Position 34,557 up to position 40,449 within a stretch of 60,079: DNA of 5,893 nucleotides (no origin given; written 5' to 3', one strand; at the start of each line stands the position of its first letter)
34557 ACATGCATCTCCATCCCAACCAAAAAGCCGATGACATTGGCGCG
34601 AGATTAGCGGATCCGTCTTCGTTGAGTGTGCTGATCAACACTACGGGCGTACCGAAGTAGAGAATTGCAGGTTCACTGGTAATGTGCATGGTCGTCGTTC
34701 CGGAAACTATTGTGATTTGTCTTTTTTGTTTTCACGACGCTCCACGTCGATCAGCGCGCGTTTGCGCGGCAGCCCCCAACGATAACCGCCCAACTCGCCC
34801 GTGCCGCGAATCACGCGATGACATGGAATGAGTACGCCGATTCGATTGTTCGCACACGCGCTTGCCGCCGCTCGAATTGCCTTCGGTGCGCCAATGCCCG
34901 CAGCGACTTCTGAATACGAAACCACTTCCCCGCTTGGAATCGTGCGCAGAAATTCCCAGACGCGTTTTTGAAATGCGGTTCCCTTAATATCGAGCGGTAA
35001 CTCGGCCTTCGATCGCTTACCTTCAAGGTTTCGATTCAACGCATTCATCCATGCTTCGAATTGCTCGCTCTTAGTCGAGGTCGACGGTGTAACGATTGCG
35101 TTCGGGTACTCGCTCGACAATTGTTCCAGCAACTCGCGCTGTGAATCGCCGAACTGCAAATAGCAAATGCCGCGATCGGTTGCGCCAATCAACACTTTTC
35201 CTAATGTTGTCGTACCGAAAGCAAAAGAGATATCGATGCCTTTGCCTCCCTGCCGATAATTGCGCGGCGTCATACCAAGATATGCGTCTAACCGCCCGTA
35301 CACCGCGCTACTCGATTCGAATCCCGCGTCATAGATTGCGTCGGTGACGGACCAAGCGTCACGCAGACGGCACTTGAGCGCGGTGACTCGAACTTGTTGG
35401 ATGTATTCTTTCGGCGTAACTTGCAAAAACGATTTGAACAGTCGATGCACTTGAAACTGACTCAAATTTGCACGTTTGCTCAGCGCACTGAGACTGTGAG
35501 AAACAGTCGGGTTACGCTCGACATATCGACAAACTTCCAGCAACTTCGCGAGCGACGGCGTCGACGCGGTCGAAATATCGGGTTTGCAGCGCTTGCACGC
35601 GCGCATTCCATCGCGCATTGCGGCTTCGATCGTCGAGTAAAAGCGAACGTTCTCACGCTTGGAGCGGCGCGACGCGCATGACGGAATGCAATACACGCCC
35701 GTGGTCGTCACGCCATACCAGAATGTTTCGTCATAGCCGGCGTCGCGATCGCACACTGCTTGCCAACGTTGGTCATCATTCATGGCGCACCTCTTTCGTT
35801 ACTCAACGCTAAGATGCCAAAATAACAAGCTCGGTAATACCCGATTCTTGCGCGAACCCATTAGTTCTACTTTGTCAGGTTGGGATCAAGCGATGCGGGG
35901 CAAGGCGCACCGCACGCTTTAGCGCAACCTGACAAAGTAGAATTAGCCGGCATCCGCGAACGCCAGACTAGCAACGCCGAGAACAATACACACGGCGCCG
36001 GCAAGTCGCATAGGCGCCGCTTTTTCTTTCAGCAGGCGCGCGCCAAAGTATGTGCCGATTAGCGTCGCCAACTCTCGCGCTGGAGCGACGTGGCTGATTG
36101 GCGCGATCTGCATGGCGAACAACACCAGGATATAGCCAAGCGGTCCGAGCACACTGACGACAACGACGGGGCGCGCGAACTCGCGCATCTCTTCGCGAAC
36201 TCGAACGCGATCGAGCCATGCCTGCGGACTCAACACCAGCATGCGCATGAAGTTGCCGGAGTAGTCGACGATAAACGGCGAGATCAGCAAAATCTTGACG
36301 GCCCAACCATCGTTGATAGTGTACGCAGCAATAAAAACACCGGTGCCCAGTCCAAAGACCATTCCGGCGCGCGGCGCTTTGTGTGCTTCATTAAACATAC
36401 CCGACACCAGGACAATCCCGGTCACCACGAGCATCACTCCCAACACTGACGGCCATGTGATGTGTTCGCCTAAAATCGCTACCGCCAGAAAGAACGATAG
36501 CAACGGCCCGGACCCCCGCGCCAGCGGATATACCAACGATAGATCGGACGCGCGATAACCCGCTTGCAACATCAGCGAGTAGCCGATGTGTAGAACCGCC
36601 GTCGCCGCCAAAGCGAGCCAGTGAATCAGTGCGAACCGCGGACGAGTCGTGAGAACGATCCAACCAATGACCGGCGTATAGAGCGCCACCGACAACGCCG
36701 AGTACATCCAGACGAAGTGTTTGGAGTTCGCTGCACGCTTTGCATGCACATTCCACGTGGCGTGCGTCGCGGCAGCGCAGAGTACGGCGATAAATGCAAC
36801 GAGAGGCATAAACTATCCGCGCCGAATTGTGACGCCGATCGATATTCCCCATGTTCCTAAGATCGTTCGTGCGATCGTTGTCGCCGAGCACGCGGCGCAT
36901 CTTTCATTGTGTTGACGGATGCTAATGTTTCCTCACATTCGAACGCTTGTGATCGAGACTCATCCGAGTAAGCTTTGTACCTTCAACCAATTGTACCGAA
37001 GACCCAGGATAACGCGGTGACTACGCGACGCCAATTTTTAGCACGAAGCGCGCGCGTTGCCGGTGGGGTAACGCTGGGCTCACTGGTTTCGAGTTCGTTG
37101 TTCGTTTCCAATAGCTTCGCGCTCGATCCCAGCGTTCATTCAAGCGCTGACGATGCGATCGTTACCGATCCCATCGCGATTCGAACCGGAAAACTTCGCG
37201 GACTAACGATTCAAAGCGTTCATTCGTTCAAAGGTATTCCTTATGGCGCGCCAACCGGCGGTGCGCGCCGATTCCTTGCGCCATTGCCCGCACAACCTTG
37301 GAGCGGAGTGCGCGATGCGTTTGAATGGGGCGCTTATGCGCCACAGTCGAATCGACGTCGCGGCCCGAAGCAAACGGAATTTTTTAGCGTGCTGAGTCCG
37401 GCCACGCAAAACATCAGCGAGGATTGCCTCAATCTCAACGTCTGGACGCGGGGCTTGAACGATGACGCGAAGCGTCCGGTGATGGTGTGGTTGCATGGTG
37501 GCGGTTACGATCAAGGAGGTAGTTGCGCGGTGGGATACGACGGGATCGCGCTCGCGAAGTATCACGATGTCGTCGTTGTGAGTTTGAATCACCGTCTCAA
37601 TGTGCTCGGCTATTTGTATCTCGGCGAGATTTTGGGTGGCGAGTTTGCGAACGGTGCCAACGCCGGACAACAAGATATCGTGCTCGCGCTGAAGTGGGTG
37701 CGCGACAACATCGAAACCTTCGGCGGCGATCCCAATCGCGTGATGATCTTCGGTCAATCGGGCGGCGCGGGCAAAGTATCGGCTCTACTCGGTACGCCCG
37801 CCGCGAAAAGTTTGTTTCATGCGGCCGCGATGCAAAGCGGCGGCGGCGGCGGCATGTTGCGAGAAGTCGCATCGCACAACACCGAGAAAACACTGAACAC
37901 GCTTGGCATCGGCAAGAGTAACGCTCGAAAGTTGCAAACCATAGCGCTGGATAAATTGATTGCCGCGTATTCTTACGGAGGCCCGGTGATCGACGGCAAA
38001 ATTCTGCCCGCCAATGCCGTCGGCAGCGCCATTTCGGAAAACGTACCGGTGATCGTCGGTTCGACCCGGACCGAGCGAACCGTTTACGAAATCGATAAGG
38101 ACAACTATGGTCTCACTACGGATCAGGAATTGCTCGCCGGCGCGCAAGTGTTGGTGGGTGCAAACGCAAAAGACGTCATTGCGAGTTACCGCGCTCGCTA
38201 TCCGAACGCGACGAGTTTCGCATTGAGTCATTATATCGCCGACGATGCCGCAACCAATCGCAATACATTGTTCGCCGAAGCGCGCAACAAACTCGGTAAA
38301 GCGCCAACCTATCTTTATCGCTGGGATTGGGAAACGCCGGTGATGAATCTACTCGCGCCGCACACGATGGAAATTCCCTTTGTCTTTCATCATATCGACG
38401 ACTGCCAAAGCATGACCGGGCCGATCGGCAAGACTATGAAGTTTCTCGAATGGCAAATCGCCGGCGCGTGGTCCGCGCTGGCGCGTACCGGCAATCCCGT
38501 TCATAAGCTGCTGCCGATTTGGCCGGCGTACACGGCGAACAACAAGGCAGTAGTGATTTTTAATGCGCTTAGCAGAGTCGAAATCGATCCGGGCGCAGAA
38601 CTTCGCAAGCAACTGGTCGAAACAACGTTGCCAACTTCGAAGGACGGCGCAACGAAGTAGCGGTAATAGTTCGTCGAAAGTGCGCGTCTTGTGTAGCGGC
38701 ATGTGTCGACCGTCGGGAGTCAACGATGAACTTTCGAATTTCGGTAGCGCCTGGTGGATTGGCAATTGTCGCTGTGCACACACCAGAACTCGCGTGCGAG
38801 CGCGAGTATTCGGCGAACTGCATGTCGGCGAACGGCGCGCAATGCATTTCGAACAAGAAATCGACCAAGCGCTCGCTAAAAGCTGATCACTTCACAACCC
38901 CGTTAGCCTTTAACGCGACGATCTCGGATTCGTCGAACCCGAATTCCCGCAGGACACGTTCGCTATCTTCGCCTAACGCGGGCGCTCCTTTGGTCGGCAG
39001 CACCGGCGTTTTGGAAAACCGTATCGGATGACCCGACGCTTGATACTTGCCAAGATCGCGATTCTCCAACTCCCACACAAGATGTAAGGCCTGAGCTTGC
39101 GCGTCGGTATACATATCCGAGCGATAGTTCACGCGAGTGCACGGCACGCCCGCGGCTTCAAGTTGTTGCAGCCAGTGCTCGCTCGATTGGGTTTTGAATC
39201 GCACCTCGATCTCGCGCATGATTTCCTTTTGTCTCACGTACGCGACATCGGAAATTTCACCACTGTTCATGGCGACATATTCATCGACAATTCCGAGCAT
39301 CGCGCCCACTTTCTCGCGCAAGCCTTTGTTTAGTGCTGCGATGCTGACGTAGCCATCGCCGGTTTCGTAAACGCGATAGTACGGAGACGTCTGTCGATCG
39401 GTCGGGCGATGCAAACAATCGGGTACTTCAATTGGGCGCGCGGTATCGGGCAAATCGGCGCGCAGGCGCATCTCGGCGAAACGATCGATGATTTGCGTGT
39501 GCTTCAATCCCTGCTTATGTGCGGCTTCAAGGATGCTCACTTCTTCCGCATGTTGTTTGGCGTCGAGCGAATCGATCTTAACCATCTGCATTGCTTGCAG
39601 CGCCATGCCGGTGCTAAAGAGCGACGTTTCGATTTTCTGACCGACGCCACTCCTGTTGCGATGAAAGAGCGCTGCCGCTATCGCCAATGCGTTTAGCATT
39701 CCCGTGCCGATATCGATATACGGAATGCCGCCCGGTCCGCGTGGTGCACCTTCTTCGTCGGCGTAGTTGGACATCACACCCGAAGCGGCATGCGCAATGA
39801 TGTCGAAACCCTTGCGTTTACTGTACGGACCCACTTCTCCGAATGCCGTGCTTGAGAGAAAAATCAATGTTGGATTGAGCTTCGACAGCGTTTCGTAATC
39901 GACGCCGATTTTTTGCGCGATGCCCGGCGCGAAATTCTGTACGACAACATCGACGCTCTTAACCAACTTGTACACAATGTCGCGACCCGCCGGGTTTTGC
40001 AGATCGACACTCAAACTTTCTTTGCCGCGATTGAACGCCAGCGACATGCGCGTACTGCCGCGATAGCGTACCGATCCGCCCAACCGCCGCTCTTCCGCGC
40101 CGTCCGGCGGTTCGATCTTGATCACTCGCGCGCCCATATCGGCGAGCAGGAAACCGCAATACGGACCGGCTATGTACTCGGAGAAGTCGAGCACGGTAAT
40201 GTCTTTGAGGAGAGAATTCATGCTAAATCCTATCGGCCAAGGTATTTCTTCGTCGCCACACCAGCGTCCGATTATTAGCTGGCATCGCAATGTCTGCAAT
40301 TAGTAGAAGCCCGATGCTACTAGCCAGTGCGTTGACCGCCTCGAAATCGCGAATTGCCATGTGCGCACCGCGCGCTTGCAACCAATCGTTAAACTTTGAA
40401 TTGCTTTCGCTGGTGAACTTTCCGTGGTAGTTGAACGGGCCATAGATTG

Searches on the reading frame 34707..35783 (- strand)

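Call 67: search_protein_families(library=pfam, proteins=[window:34707-35783:-], max_evalue=0.0001)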
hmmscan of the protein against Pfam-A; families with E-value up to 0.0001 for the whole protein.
window:34707-35783:- (358 aa): 5 families
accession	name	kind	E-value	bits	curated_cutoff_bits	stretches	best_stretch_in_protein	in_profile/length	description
PF01035.26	DNA_binding_1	-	3.2e-30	104.2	27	1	270-349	1-80/81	6-O-methylguanine DNA methyltransferase, DNA binding domain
PF02805.21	Ada_Zn_binding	-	3.4e-28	97.9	23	1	5-69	1-65/65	Metal binding domain of Ada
PF12833.13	HTH_18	-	7.1e-17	61.9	33.6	1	101-178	1-79/80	Helix-turn-helix domain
PF00165.29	HTH_AraC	-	2.3e-12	47.2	26.6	1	143-178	8-42/42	Bacterial regulatory helix-turn-helix proteins, AraC family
PF02870.21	Methyltransf_1N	-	2.5e-05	25.1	21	1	192-266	8-71/71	6-O-methylguanine DNA methyltransferase, ribonuclease-like domain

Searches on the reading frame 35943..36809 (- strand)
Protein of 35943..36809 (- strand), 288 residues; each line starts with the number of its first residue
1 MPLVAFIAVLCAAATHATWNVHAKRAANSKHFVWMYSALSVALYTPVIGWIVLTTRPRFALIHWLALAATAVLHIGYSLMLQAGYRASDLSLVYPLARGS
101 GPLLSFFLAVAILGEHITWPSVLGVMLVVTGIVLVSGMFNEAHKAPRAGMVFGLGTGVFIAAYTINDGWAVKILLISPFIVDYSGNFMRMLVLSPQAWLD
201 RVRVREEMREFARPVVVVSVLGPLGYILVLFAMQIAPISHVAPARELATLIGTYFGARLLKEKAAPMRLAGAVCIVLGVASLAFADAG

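Call 67: search_protein_families(library=pfam, proteins=[window:35943-36809:-], max_evalue=0.0001)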
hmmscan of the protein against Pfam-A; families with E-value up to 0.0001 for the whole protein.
window:35943-36809:- (288 aa): 1 family
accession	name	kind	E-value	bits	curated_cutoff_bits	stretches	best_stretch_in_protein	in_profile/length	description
PF00892.27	EamA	-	1.5e-17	64.5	28.2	2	6-136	4-134/135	EamA-like transporter family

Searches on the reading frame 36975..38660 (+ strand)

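Call 67: search_protein_families(library=pfam, proteins=[window:36975-38660:+], max_evalue=0.0001)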
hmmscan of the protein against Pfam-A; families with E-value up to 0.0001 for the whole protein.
window:36975-38660:+ (561 aa): 3 families
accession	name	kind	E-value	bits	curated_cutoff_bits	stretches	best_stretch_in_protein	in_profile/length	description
PF00135.34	COesterase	-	1.1e-77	262.6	27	1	67-529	5-496/515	Carboxylesterase family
PF20434.5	BD-FAE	-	6.1e-09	36.1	26.8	1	163-281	9-115/215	BD-FAE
PF07859.19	Abhydrolase_3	-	8.1e-05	22.9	25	0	230-266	47-83/210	alpha/beta hydrolase fold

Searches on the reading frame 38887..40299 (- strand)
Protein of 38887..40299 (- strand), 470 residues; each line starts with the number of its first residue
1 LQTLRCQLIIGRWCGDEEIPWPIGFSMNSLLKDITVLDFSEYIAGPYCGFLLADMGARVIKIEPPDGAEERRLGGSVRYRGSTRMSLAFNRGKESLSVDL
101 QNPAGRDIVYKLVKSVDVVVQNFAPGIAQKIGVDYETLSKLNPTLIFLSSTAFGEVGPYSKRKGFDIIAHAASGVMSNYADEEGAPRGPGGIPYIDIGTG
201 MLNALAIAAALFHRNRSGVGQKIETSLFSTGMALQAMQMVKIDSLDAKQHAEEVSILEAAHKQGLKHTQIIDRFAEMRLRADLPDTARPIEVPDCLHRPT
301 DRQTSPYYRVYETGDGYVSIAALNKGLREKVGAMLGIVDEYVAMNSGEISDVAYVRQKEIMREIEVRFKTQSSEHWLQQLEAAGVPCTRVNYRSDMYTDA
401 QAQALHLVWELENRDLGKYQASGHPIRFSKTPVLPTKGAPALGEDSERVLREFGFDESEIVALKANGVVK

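Call 68: search_protein_families(library=pfam, proteins=[window:38887-40299:-], max_evalue=0.0001)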
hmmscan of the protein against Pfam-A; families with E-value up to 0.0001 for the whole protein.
window:38887-40299:- (470 aa): 1 family
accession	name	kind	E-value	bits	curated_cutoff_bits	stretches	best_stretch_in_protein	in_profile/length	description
PF02515.22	CoA_transf_3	-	5.5e-93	312.4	23.3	2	31-242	1-210/366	CoA-transferase family III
